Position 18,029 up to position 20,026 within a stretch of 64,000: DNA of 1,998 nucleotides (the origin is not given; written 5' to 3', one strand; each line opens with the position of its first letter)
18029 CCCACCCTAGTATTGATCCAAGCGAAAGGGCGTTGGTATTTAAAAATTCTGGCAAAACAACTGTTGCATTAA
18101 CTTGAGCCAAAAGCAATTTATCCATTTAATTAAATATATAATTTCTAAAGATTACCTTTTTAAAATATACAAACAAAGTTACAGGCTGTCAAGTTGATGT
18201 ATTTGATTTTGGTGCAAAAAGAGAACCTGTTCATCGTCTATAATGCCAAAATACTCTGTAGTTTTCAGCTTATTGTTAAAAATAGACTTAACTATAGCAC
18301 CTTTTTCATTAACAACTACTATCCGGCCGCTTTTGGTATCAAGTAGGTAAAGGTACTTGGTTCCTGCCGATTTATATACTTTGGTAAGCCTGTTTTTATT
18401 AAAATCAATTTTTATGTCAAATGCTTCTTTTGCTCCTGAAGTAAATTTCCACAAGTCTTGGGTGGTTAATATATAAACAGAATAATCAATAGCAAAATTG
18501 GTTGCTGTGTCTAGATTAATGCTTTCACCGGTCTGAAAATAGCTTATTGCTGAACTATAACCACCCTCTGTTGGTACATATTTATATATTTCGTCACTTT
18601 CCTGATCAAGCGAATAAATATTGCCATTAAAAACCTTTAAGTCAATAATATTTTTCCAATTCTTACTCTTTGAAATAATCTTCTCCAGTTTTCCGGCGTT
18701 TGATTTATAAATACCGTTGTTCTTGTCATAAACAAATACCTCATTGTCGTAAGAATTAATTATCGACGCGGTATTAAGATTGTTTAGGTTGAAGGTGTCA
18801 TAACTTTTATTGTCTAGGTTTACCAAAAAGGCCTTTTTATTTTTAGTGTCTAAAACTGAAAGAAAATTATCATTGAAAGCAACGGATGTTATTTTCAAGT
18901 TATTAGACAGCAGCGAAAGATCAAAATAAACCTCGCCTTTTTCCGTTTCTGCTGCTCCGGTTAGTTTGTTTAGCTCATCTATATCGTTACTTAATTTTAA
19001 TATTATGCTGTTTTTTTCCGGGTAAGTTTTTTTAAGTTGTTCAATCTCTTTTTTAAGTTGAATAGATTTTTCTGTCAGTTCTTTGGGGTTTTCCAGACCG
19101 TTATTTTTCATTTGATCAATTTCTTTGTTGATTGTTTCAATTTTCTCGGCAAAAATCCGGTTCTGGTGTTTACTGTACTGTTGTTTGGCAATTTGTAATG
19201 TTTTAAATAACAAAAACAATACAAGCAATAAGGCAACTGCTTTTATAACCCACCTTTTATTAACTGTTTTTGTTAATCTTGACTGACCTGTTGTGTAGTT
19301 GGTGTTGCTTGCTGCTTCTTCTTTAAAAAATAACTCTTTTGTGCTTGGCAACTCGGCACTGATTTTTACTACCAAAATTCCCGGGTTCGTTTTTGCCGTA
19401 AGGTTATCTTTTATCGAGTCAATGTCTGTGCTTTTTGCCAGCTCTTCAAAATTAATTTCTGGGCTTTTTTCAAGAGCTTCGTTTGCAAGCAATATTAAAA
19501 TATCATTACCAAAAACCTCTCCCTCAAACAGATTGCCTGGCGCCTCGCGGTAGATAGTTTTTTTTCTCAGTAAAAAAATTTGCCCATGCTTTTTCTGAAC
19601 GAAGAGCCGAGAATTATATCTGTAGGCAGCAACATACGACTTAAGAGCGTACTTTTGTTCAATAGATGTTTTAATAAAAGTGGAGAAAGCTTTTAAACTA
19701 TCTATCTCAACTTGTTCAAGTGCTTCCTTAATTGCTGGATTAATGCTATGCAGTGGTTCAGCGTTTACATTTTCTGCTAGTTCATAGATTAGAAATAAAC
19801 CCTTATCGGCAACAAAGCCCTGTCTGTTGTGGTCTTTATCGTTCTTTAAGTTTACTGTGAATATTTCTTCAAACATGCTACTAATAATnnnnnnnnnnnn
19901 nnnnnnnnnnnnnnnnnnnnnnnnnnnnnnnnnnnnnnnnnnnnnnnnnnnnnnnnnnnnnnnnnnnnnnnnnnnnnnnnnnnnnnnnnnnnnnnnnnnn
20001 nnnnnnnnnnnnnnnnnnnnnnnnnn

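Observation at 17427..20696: Five-gene membrane operon ending in two VirB2/TrbC-like pilin paralogs, with no secretion ATPase nearby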

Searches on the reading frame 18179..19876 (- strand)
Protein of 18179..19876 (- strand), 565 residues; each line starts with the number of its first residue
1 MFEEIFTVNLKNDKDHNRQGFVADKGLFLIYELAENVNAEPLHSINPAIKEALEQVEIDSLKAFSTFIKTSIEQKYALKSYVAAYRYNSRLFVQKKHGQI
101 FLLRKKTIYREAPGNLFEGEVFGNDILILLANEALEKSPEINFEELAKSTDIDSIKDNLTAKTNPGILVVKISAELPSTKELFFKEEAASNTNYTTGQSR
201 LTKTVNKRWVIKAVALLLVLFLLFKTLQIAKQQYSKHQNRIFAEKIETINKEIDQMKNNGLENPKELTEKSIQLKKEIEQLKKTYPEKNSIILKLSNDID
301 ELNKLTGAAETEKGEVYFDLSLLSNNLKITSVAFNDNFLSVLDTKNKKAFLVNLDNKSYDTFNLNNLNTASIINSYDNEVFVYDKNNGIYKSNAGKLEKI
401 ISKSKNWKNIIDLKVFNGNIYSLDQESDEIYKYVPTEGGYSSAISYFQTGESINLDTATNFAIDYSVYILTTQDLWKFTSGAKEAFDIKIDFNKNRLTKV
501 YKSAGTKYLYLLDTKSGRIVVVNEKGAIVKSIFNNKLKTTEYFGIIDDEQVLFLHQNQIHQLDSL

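Call 3: search_protein_families(library=pfam, proteins=[window:18179-19876:-], max_evalue=1)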
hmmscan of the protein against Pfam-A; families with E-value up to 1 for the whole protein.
window:18179-19876:- (565 aa): 1 family
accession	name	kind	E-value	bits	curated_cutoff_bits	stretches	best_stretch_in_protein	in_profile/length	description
PF08391.16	Ly49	-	0.11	13.5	31.5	1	211-302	8-98/119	Ly49-like protein, N-terminal region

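Call 4: search_protein_families(library=ncbifam, proteins=[window:18179-19876:-], max_evalue=1)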
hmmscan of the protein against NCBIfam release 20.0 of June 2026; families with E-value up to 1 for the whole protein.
window:18179-19876:- (565 aa): 2 families
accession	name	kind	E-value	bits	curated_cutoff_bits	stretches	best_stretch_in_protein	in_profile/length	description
NF046005.2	near_gluc_PtsG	equivalog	0.047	13.9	45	1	178-229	23-77/85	MPN207a family PTS transporter accessory protein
NF010745.0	PRK14147.1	equivalog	0.11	12.4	184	1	242-343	23-119/172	nucleotide exchange factor GrpE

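Call 13: find_encoding_contigs(protein=window:18179-19876:-, flank=10000, max_places=6)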
Protein window:18179-19876:- (565 aa): no gene with exactly this product is on record in the collection.

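Call 14: find_homologous_proteins(query=window:18179-19876:-, max_evalue=0.001)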
Query window:18179-19876:- (565 aa): 4 proteins with E <= 0.001 among 8000 candidates.
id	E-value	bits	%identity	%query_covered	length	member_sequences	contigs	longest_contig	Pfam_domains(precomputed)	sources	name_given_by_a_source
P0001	2.7e-225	767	63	100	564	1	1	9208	-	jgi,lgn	jgi:hypothetical protein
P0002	4.4e-216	736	100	62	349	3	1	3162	-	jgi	jgi:hypothetical protein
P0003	2.5e-29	120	26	62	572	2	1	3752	-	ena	-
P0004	2.0e-14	71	36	21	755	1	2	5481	-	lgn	-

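Call 15: find_encoding_contigs(protein=P0001, flank=10000, max_places=3)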
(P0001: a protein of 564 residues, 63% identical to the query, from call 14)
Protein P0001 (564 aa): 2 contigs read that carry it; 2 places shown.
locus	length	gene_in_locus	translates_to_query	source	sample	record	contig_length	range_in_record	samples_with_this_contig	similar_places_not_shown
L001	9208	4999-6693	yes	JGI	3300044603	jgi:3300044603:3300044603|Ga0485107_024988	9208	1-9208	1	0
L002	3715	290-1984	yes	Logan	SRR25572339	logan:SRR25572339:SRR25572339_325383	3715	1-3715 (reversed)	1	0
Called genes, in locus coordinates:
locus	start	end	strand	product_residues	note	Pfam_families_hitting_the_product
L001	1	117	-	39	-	?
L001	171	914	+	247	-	PF01255:Prenyltransf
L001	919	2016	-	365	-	PF23459:S1_RRP5 (faint), PF00575:S1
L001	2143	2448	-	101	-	PF00216:Bac_DNA_binding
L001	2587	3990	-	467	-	PF12072:RNase_Y_N, PF00013:KH_1 (weak), PF01966:HD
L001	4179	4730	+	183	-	-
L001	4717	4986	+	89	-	-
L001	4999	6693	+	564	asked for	-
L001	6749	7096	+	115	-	-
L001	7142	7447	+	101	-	PF18895:T4SS_pilin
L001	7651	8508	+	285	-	PF00535:Glycos_transf_2, PF10111:Glyco_tranf_2_2, PF13506:Glyco_transf_21 (weak)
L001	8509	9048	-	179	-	PF00156:Pribosyltran (weak)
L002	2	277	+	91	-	?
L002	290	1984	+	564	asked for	-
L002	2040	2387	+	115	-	-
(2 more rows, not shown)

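Call 16: find_encoding_contigs(protein=P0003, flank=10000, max_places=3)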
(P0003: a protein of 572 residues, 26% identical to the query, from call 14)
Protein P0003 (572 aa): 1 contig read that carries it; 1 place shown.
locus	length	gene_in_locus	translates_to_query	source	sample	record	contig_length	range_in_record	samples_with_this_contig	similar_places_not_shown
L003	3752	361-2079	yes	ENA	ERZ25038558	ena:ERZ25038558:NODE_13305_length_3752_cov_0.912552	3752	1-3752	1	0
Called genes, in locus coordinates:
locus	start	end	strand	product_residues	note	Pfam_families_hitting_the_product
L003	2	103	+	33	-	?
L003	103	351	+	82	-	PF18901:DUF5657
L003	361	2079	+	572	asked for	-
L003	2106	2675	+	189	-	PF04542:Sigma70_r2, PF08281:Sigma70_r4_2 (weak)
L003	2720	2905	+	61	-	-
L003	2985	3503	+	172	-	-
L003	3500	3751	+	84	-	?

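Call 17: find_encoding_contigs(protein=P0004, flank=10000, max_places=3)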
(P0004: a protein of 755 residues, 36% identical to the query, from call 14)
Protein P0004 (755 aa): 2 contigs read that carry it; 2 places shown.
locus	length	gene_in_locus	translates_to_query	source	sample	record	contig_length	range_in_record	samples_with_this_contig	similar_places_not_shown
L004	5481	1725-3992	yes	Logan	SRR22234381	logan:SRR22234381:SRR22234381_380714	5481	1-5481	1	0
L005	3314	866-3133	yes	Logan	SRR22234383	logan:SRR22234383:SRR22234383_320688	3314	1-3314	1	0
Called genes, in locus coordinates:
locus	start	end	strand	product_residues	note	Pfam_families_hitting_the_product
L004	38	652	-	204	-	PF23023:Anti-Pycsar_Apyc1, PF00753:Lactamase_B, PF19583:ODP, PF12706:Lactamase_B_2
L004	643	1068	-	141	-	PF00814:TsaD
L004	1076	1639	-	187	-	-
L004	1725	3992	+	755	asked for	-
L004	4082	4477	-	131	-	PF16320:Ribosomal_L12_N, PF00542:Ribosomal_L12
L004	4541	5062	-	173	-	PF00466:Ribosomal_L10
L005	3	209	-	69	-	?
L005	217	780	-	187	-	-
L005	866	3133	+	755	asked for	-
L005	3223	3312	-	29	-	?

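Call 27: search_protein_representatives(alignment_id=A1)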
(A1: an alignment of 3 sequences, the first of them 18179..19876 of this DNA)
Query: 3 sequences, 565 profile positions. Proteins with E-value up to 0.001 (for the whole library): 4912; up to 1e-10: 3279; up to 1e-30: 676. The best 150 are listed.
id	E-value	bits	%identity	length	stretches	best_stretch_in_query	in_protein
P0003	4.1e-263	890.3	-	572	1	1-563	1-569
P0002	8.5e-187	638.4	-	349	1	217-565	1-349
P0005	2.2e-120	419.1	-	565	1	1-564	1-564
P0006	4.1e-109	381.9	-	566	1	1-564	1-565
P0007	3.0e-100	352.7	-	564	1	1-564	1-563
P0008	5.7e-97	341.8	-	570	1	5-563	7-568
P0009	4.6e-96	338.8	-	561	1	8-564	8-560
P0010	5.5e-96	338.6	-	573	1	7-563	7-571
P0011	2.6e-95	336.3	-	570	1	1-562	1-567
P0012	2.7e-93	329.7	-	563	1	12-564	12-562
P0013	8.2e-93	328.1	-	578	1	3-563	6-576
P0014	4.0e-92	325.8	-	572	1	1-563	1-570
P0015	9.4e-92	324.6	-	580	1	5-564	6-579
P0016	7.9e-90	318.3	-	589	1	7-562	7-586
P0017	1.3e-89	317.6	-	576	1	7-563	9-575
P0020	1.5e-87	310.7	-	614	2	198-563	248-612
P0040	3.1e-81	289.9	-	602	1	16-562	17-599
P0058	1.4e-78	281.2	-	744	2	205-562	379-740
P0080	1.6e-76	274.4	-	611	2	190-562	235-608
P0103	6.2e-74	265.8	-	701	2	181-563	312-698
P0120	2.0e-71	257.5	-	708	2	204-563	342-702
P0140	2.6e-69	250.5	-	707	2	209-563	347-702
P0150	9.6e-68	245.4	-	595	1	1-562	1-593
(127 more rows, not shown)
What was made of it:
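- Tried and rejected: The exhaustive HMMER search was what revealed the family (call 27).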

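Call 28: predict_structure(alignment_id=A1)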
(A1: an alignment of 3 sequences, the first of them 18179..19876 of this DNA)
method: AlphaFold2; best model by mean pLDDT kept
length: 565 residues; sequences in the alignment: 3
mean_pLDDT: 70.2   pTM: 0.51
mean pLDDT of the five models: 70.2, 70.2, 66.4, 64.2, 60.0
residues with pLDDT >= 90: 90; 70-90: 221; 50-70: 164; < 50: 90
segments of 3 or more residues with pLDDT < 50: 1-25, 113-115, 135-140, 160-165, 174-213, 308-313
pLDDT, mean of each block of 10 residues (from residue 1): 31 28 48 57 59 58 66 69 61 65 63 52 63 50 56 52 49 41 24 25 36 57 68 75 86 76 67 86 81 84 57 66 83 88 92 87 89 91 95 90 91 91 91 89 79 79 87 87 82 87 81 89 83 85 77 88 64
secondary structure, 60 per line:
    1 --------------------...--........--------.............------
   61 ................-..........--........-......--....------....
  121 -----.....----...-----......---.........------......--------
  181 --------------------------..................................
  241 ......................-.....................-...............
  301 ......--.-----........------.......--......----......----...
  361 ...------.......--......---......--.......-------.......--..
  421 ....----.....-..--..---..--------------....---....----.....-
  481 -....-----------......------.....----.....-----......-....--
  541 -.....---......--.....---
elements in order: E21-23 E26-33 H42-54 H61-76 E78-87 E90-97 E99-104 E107-110 E117-120 E126-130 H143-148 H152-160 E167-172 H207-262 H264-284 H286-306 E315-319 E329-335 E338-343 E348-353 E358-363 E370-376 E379-384 E388-393 E396-402 E410-416 E419-424 E429-433 E460-463 E467-470 E475-479 E482-485 E497-502 E509-513 E518-522 E528-533 H535-538 E542-546 E550-555 E558-562
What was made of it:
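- On Six-bladed NHL-like beta-propellers: The model for residues 315-565 has pLDDT about 88 (call 28).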

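Call 29: search_protein_families(library=pfam, proteins=[P0005, P0010, P0020, P0058, P0103, P0120, P0004], max_evalue=0.01)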
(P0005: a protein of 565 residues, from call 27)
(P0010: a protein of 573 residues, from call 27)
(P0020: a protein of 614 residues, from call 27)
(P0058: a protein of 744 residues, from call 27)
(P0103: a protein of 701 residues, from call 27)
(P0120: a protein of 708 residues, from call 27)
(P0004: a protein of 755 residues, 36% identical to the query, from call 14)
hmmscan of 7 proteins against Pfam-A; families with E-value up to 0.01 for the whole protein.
P0005 (565 aa): 0 families

P0010 (573 aa): 1 family
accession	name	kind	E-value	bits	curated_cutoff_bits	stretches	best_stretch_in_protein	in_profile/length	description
PF05251.17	Ost5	-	0.0029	18.3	27.4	1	208-251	2-45/73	Oligosaccharyltransferase subunit 5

P0020 (614 aa): 0 families

P0058 (744 aa): 0 families

P0103 (701 aa): 0 families

P0120 (708 aa): 1 family
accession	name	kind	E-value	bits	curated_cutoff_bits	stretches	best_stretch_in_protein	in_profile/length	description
PF17170.10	DUF5128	-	0.0077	15.9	22.9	0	648-674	55-81/321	6-bladed beta-propeller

P0004 (755 aa): 1 family
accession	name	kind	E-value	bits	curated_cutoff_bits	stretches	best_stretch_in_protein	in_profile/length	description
PF25210.1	Kelch_FKB95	-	0.0011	19.1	70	1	576-714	113-237/268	FKB95, Kelch-repeats domain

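Call 35: find_related_loci(query=A3, collection=genome_contigs, flank=10000)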
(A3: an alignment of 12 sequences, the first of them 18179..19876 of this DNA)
Query A3 (565 aa) in genome_contigs; peptide patterns used: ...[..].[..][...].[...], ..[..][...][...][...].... (x = any residue, [..] = any of these).
44 stretches matched a pattern; 6 encode a relative of the query (tblastn E <= 1e-3); 6 distinct loci.
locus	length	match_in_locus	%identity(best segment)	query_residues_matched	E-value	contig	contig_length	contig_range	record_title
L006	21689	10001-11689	34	1-563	2e-103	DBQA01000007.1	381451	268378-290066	MAG TPA_asm: Patescibacteria group bacterium UBA1406 UBA1406_contig_1842, whole genome shotgun sequence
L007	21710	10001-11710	30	1-563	2e-80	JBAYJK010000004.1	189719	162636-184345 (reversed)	MAG: Patescibacteria group bacterium isolate SO_2016_GW1_54 scaffold00150_OW334_2016, whole genome shotgun sequence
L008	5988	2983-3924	41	261-563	4e-73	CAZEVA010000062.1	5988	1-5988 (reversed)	MAG TPA_asm: uncultured Gammaproteobacteria bacterium isolate SRP067234_co1_307 genome assembly, contig: k99_891697, who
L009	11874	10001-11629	27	21-565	3e-64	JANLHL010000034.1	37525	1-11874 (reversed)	MAG: Candidatus Roizmanbacteria bacterium isolate P6-16 k99_65889, whole genome shotgun sequence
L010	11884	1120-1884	32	273-532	1e-36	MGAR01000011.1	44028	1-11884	MAG: Candidatus Roizmanbacteria bacterium RIFCSPLOWO2_01_FULL_41_22 rifcsplowo2_01_scaffold_2322, whole genome shotgun s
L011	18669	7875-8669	29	299-562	2e-33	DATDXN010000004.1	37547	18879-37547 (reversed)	MAG TPA_asm: Patescibacteria group bacterium isolate SMAG_U8140 k141_1774474, whole genome shotgun sequence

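Call 36: fold_search(model_id=the predicted structure, library=pdb)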
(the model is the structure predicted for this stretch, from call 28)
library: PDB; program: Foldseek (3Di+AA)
matches with E <= 10: 1321; with E <= 0.001: 887
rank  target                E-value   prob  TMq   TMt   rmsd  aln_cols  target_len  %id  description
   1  6fq3_A                6.2e-10  1.00  0.35  0.49   4.6       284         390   14  Crystal structure of Danio rerio Lin41 filamin-NHL domains in complex with lin-29A 5'UTR 13mer RNA (released 2018-05-09)
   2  6f0t_A                6.5e-10  1.00  0.34  0.71   4.0       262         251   16  Crystal structure of Pizza6-SFW (released 2018-03-21)
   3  2dg0_F                1.1e-09  1.00  0.34  0.54   5.2       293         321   15  Crystal structure of Drp35, a 35kDa drug responsive protein from Staphylococcus aureus (released 2006-12-12)
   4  2dg0_I                1.3e-09  1.00  0.33  0.55   5.0       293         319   14  Crystal structure of Drp35, a 35kDa drug responsive protein from Staphylococcus aureus (released 2006-12-12)
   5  2dg0_B                1.9e-09  1.00  0.34  0.55   4.9       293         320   15  Crystal structure of Drp35, a 35kDa drug responsive protein from Staphylococcus aureus (released 2006-12-12)
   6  2dg0_A                2.1e-09  1.00  0.33  0.54   4.9       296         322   15  Crystal structure of Drp35, a 35kDa drug responsive protein from Staphylococcus aureus (released 2006-12-12)
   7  2z2n                  2.1e-09  1.00  0.31  0.55   6.0       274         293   14  Crystal Structure of selenomethionine substituted virginiamycin B lyase from Staphylococcus aureus (released 2007-06-19)
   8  7zpz                  4.2e-09  1.00  0.34  0.70   4.0       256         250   16  Crystal structure of Pizza6-TSR-TSH with Silicotungstic Acid (STA) polyoxometalate (released 2023-05-10)
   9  2dso_C                4.2e-09  1.00  0.34  0.54   5.3       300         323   15  Crystal structure of D138N mutant of Drp35, a 35kDa drug responsive protein from Staphylococcus aureus (released 2006-12-12)
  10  2dg0_E                4.9e-09  1.00  0.33  0.54   5.1       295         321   15  Crystal structure of Drp35, a 35kDa drug responsive protein from Staphylococcus aureus (released 2006-12-12)
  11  8j72_A                5.8e-09  1.00  0.33  0.62   4.9       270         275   14  Crystal structure of mammalian Trim71 in complex with lncRNA Trincr1 (released 2024-03-06)
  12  2z2o_A                6.8e-09  1.00  0.32  0.56   5.5       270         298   14  Crystal Structure of apo virginiamycin B lyase from Staphylococcus aureus (released 2007-06-19)
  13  2z2p_A                7.6e-09  1.00  0.32  0.56   5.7       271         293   14  Crystal Structure of catalytically inactive H270A virginiamycin B lyase from Staphylococcus aureus with Quinupristin (released 2007-06-19)
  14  2dg1_B                8.0e-09  1.00  0.34  0.55   5.3       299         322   15  Crystal structure of Drp35, a 35kDa drug responsive protein from Staphylococcus aureus, complexed with Ca2+ (released 2006-12-12)
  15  7zpw_A                8.5e-09  1.00  0.34  0.71   4.1       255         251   17  Crystal structure of Pizza6-TSK-TSH with Silicotungstic Acid (STA) polyoxometalate (released 2023-05-10)
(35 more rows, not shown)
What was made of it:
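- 18179..19876 (-): 565-aa bitopic protein: a cytoplasmic PP2C/PPM-fold domain (about residues 1-175), one TM helix (209-227), a coiled-coil stalk (to about 306) and an extracellular six-bladed beta-propeller (about 315-565). Full-length AF2 model: propeller pLDDT about 88 (call 28); Foldseek top hits are NHL, Pizza6 and Drp35 propellers (call 36).
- On Six-bladed NHL-like beta-propellers: Foldseek hits NHL, Pizza6 and Drp35 at E 6e-10 (call 36).
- Checked: The 565-aa protein is bitopic, with a long helix (residues 207-306) and a C-terminal six-bladed beta-propeller (calls 28, 36).
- The stalk-plus-head architecture faces outward (calls 28, 36).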

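Call 38: find_homologous_proteins(query=A2, max_evalue=1e-10)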
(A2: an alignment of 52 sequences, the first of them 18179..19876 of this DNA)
Query A2 (52 sequences) (565 aa, profile of the alignment): 4 proteins with E <= 1e-10 among 8000 candidates.
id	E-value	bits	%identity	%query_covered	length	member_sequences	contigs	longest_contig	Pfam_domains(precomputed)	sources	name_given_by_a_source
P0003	2.0e-166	573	26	62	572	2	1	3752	-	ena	-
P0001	4.8e-149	516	63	100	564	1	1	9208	-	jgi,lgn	jgi:hypothetical protein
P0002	2.4e-110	388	100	62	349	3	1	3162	-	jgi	jgi:hypothetical protein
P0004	1.5e-45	174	36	21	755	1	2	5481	-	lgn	-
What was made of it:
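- Tried and rejected: With the single protein, and again with a 52-sequence profile, it returned the same 4 proteins (calls 14, 38).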

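Call 48: search_protein_families(library=pfam, alignment_id=A2, max_evalue=1)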
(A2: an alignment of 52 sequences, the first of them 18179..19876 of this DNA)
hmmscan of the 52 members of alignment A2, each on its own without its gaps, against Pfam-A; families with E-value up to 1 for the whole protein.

A. member 1, window:18179-19876:- (565 aa): 1 family
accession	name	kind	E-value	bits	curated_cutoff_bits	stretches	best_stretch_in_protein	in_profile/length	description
PF08391.16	Ly49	-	0.11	13.5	31.5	1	211-302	8-98/119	Ly49-like protein, N-terminal region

B. families by the number of members that match (of 52 scanned): 112 families (the first 25 are shown)
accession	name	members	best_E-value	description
PF00558.24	Vpu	4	0.0038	Vpu protein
PF17170.10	DUF5128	3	8.9e-05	6-bladed beta-propeller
PF12072.13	RNase_Y_N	3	0.0018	RNase Y N-terminal region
PF14362.11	DUF4407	3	0.0045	Domain of unknown function (DUF4407)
PF00430.23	ATP-synt_B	3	0.0069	ATP synthase B/B' CF(0)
PF23385.1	Beta-prop_IFT140_2nd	2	4.1e-06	IFT140 second beta-propeller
PF03478.24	Beta-prop_KIB1-4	2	0.0012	KIB1-4 beta-propeller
PF02064.20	MAS20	2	0.016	MAS20 protein import receptor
PF08450.18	SGL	2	0.034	SMP-30/Gluconolactonase/LRE-like region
PF04977.20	DivIC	2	0.054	Septum formation initiator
PF10805.13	DUF2730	2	0.058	Protein of unknown function (DUF2730)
PF17852.6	Dynein_AAA_lid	2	0.058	Dynein heavy chain AAA lid domain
PF20404.3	DUF6694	2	0.085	Family of unknown function (DUF6694)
PF10828.13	DUF2570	2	0.092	Protein of unknown function (DUF2570)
PF06305.16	LapA_dom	2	0.093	Lipopolysaccharide assembly protein A domain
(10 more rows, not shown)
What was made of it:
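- On Six-bladed NHL-like beta-propellers: Some members give weak DUF5128 or SGL Pfam hits (calls 29, 48).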

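Call 49: find_related_loci(query=A3, collection=metagenome_contigs, flank=10000)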
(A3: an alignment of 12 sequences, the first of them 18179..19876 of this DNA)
Query A3 (565 aa) in metagenome_contigs; peptide patterns used: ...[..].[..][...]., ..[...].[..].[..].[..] (x = any residue, [..] = any of these).
600 stretches matched a pattern (row limit reached: there are more); 75 encode a relative of the query (tblastn E <= 1e-3); 75 distinct loci.
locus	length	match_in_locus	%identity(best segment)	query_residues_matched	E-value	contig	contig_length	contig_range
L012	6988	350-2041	34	1-563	2e-95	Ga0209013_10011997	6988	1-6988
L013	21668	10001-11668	30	2-565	2e-84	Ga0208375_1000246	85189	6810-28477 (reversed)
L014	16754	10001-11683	30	1-565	5e-81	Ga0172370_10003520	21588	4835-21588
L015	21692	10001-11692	32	3-565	8e-86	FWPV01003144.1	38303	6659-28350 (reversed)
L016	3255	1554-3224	29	6-565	6e-81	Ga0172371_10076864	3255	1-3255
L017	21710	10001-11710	30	1-563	2e-79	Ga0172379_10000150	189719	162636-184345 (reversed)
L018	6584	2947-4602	29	11-565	4e-67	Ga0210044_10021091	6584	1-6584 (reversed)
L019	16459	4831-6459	27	21-565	1e-62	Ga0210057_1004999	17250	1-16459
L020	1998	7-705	42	332-565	4e-58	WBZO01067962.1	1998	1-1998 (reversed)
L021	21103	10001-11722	28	1-563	1e-47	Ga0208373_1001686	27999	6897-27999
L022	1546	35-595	44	377-565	2e-47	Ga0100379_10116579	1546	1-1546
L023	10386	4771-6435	25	1-540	5e-44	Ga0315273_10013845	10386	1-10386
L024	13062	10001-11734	24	1-563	2e-43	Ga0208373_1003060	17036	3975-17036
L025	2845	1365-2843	28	1-480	7e-42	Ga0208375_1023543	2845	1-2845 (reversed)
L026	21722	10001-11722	26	1-563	3e-41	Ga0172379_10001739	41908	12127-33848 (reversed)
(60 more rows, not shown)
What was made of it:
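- Tried and rejected: A 12-sequence alignment worked (calls 35, 49).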
